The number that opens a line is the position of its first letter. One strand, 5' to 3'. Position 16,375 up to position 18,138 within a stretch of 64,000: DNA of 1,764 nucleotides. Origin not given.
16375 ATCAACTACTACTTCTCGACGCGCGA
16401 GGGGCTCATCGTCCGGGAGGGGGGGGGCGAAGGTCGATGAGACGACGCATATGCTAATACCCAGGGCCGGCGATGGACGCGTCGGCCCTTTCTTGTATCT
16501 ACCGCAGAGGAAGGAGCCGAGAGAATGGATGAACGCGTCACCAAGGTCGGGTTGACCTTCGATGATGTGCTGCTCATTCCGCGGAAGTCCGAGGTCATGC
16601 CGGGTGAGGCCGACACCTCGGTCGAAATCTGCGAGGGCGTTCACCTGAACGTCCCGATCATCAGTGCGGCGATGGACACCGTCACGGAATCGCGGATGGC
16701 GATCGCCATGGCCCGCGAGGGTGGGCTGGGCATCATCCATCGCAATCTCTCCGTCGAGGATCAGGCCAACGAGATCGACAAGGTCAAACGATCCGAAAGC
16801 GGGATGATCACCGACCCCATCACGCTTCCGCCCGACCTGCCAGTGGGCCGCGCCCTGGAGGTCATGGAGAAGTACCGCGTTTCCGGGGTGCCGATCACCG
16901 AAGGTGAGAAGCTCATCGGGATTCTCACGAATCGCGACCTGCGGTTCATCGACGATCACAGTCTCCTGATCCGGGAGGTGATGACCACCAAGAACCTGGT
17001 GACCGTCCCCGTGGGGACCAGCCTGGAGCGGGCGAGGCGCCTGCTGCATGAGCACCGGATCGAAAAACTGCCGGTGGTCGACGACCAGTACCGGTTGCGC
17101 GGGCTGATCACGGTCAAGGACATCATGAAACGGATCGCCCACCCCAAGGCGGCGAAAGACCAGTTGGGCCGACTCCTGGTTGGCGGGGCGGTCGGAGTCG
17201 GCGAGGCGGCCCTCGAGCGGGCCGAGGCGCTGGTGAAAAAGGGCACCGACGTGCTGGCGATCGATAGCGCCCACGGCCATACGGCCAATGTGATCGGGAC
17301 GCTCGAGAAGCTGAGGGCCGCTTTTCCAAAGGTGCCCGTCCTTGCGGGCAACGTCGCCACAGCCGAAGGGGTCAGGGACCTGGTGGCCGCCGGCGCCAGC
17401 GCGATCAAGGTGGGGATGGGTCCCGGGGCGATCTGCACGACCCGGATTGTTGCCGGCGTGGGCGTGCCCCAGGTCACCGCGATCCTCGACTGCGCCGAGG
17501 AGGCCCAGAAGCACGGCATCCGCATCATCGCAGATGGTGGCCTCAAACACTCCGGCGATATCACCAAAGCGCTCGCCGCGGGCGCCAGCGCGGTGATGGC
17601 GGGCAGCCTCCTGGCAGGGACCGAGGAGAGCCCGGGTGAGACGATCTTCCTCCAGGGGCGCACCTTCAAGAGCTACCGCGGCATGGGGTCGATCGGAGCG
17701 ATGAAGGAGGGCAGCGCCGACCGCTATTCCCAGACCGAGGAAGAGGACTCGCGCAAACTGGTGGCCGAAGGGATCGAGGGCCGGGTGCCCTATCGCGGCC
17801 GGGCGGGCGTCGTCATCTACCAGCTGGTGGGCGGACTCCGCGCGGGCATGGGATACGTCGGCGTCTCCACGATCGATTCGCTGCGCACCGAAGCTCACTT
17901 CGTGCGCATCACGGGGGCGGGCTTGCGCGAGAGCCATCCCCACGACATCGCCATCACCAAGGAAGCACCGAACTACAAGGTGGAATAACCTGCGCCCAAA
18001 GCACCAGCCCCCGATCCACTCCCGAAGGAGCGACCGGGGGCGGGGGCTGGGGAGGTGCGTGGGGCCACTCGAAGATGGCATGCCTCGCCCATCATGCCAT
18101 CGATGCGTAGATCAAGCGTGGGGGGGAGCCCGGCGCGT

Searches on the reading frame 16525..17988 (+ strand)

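Call 48: search_protein_families(library=pfam, proteins=[window:16525-17988:+], max_evalue=0.0001)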
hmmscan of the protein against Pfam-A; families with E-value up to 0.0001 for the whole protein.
window:16525-17988:+ (487 aa): 4 families
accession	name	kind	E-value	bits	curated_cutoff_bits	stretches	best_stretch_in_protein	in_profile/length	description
PF00478.31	IMPDH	-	1.5e-156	521.2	25.6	1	9-473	1-345/345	IMP dehydrogenase / GMP reductase domain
PF00571.33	CBS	-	8.7e-27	93.7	24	2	149-205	1-56/57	CBS domain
PF03060.21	NMO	-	6.4e-10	39.4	28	1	318-374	182-236/331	Nitronate monooxygenase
PF01070.24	FMN_dh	-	2.1e-07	30.7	24.9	1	195-361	166-303/350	FMN-dependent dehydrogenase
